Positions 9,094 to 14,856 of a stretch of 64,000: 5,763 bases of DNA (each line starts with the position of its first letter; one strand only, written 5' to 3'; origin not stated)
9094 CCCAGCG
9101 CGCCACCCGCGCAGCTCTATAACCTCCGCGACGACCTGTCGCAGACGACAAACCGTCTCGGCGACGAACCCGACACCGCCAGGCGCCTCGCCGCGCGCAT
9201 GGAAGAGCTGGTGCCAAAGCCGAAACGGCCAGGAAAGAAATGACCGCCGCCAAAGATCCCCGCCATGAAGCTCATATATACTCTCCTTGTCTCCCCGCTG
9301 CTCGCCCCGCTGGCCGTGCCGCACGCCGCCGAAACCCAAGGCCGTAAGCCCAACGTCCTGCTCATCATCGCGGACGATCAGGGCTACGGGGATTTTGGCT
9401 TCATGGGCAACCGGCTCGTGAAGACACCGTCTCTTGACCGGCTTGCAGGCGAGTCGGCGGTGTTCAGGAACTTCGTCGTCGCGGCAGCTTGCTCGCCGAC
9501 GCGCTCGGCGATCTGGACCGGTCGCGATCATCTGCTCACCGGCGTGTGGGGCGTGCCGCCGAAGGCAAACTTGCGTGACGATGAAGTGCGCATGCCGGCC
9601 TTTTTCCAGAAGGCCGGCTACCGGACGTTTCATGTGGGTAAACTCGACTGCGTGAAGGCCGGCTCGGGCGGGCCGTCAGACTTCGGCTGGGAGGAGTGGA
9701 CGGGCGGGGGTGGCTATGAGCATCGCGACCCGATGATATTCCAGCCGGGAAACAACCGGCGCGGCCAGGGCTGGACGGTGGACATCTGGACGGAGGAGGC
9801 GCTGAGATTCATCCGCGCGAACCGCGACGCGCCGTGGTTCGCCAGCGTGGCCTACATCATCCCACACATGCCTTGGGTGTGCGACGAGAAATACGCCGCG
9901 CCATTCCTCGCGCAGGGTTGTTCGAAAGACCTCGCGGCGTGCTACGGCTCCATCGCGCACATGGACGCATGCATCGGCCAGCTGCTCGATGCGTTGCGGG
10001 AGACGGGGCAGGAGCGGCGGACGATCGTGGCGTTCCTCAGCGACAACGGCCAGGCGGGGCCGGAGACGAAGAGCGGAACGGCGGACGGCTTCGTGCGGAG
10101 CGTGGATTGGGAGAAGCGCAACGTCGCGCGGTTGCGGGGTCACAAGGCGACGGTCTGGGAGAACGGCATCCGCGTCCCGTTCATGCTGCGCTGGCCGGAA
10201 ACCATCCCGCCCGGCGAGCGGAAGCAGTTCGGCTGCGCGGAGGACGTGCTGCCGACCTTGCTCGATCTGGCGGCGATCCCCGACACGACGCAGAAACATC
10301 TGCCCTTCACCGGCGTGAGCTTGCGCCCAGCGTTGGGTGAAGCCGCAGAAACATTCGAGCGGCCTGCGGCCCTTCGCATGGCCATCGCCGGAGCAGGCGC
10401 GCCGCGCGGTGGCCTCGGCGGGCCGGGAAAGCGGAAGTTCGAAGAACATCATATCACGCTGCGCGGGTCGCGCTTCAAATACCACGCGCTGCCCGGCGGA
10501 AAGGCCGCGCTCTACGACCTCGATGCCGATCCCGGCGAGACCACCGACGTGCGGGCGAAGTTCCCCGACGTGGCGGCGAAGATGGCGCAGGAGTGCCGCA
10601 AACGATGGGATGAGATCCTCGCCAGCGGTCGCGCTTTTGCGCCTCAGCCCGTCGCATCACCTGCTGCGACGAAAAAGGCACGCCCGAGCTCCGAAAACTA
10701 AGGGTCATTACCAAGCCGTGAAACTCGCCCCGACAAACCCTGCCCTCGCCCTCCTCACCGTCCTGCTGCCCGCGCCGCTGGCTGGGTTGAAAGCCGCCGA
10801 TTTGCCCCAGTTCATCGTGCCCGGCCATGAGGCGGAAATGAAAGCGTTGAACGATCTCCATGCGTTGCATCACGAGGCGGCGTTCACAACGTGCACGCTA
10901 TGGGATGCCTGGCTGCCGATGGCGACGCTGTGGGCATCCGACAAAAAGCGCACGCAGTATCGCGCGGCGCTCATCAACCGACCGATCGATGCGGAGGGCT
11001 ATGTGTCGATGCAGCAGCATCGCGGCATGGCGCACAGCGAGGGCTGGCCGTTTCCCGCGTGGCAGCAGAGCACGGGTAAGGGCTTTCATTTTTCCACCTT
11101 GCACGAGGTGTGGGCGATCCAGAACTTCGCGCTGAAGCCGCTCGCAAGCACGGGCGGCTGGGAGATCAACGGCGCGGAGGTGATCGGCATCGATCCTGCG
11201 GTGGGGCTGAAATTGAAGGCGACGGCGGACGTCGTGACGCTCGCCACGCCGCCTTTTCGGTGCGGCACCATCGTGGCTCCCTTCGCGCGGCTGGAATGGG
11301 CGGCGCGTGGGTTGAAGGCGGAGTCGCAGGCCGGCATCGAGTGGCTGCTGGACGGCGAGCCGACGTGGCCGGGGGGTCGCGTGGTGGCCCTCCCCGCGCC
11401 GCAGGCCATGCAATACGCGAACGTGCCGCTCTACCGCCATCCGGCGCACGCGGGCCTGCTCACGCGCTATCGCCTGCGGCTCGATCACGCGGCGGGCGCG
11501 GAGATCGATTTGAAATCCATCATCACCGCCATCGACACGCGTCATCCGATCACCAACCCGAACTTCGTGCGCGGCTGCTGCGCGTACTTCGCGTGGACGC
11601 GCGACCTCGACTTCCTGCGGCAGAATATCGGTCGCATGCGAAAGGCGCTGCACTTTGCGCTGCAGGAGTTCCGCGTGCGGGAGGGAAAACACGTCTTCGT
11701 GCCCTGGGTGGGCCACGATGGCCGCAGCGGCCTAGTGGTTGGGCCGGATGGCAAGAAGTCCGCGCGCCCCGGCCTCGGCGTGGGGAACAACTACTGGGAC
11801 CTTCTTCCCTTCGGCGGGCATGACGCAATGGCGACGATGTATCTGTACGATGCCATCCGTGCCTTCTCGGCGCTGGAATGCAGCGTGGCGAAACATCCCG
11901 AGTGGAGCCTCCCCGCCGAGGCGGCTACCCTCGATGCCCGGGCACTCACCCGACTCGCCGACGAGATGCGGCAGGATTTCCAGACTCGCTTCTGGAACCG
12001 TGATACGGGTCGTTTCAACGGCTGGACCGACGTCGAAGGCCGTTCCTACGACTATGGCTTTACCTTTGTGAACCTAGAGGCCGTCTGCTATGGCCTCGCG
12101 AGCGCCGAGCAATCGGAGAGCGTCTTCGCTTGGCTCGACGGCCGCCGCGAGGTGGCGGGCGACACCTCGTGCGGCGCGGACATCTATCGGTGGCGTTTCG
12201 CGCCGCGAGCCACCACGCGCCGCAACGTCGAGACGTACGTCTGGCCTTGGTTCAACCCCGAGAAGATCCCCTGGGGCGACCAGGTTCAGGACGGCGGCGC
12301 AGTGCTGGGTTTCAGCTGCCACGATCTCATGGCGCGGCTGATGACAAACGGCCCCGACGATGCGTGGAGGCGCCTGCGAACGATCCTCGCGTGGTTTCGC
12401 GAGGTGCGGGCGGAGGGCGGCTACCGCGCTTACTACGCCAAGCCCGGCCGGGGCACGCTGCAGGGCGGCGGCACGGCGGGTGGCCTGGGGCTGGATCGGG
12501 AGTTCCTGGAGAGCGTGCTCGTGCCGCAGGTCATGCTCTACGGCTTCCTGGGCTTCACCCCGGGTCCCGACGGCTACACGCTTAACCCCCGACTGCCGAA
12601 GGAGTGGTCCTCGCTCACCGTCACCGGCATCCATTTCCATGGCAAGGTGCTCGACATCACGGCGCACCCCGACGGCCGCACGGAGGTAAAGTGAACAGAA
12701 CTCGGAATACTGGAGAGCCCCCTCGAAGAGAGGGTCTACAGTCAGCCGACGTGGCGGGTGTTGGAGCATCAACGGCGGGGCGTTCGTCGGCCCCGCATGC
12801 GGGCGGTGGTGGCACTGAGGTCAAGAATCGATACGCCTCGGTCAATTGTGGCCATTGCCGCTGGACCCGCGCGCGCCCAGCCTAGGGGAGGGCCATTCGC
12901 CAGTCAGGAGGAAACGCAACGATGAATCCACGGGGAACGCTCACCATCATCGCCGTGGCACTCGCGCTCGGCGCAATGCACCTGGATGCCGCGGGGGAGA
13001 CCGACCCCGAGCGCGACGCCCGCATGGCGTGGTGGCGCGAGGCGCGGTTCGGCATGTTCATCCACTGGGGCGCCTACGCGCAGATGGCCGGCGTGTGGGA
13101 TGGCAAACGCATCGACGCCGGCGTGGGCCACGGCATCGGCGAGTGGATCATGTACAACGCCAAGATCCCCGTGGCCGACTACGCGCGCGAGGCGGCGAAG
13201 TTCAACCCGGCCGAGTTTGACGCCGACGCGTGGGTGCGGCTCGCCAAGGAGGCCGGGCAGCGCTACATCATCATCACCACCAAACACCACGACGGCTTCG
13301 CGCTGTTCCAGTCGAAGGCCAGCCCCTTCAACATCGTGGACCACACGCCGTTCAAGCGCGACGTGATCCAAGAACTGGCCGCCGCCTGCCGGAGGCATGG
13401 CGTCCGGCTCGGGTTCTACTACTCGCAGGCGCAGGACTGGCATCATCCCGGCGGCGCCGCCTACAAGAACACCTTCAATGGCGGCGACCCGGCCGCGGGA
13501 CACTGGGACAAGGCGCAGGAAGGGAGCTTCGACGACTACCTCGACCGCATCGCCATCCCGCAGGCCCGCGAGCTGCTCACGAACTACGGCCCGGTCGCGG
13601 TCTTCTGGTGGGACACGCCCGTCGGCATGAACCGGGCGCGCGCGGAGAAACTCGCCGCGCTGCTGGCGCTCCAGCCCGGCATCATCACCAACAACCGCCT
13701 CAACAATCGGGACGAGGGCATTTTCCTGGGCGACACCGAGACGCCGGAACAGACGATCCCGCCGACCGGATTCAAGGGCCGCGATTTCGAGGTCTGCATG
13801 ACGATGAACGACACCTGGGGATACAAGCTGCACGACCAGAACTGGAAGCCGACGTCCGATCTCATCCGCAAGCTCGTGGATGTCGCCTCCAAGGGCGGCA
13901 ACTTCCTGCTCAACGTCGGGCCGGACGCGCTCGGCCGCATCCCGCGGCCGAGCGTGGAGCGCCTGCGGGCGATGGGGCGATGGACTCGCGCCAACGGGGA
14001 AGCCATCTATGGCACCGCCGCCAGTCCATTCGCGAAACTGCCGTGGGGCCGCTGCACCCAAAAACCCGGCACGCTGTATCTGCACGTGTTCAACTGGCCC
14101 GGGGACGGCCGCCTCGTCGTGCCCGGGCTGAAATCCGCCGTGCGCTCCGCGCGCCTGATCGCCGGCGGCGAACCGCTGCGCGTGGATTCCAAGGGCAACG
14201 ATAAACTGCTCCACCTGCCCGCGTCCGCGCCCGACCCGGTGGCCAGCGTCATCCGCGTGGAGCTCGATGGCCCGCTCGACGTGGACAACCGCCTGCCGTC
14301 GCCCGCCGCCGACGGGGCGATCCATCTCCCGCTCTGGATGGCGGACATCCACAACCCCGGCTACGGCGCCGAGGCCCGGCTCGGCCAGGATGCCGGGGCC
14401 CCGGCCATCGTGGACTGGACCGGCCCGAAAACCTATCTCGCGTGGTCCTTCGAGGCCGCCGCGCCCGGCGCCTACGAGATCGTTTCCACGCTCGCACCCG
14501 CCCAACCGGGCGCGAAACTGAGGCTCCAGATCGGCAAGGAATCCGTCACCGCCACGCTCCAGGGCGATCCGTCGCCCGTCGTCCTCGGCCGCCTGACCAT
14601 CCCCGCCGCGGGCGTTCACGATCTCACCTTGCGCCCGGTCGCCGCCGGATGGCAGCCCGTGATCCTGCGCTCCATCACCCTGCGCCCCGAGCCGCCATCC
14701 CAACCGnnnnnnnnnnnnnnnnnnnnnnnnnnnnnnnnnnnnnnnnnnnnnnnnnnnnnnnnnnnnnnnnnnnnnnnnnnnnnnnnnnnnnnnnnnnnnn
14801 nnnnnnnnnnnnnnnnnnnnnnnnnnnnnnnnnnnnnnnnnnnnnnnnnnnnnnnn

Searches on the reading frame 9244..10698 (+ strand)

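Call 12: search_protein_families(library=pfam, proteins=[window:9244-10698:+], max_evalue=0.0001)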
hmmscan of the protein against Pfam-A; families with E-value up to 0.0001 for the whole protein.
window:9244-10698:+ (485 aa): 2 families
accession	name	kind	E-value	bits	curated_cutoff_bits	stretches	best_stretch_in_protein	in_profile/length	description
PF00884.28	Sulfatase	-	1.4e-52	179.4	25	1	36-343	1-299/301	Sulfatase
PF16347.10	SGSH_C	-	1.2e-06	29.2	29.3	0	301-364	8-68/154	N-sulphoglucosamine sulphohydrolase, C-terminal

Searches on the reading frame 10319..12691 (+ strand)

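Call 12: search_protein_families(library=pfam, proteins=[window:10319-12691:+], max_evalue=0.0001)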
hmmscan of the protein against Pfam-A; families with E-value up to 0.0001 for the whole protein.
window:10319-12691:+ (791 aa): 1 family
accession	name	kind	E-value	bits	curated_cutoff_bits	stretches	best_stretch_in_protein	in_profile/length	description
PF03633.20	Glyco_hydro_65C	-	1.8e-06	28.1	22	1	752-786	7-40/62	Glycosyl hydrolase family 65, C-terminal domain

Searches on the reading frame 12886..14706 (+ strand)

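Call 12: search_protein_families(library=pfam, proteins=[window:12886-14706:+], max_evalue=0.0001)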
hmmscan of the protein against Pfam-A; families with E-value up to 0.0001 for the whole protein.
window:12886-14706:+ (607 aa): 2 families
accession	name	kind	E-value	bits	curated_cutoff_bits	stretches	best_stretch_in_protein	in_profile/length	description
PF01120.23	Alpha_L_fucos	-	9.7e-85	285.5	25.2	1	45-372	25-345/345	Alpha-L-fucosidase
PF14871.12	GHL6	-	1.6e-05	25.6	35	1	112-179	1-64/132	Hypothetical glycosyl hydrolase 6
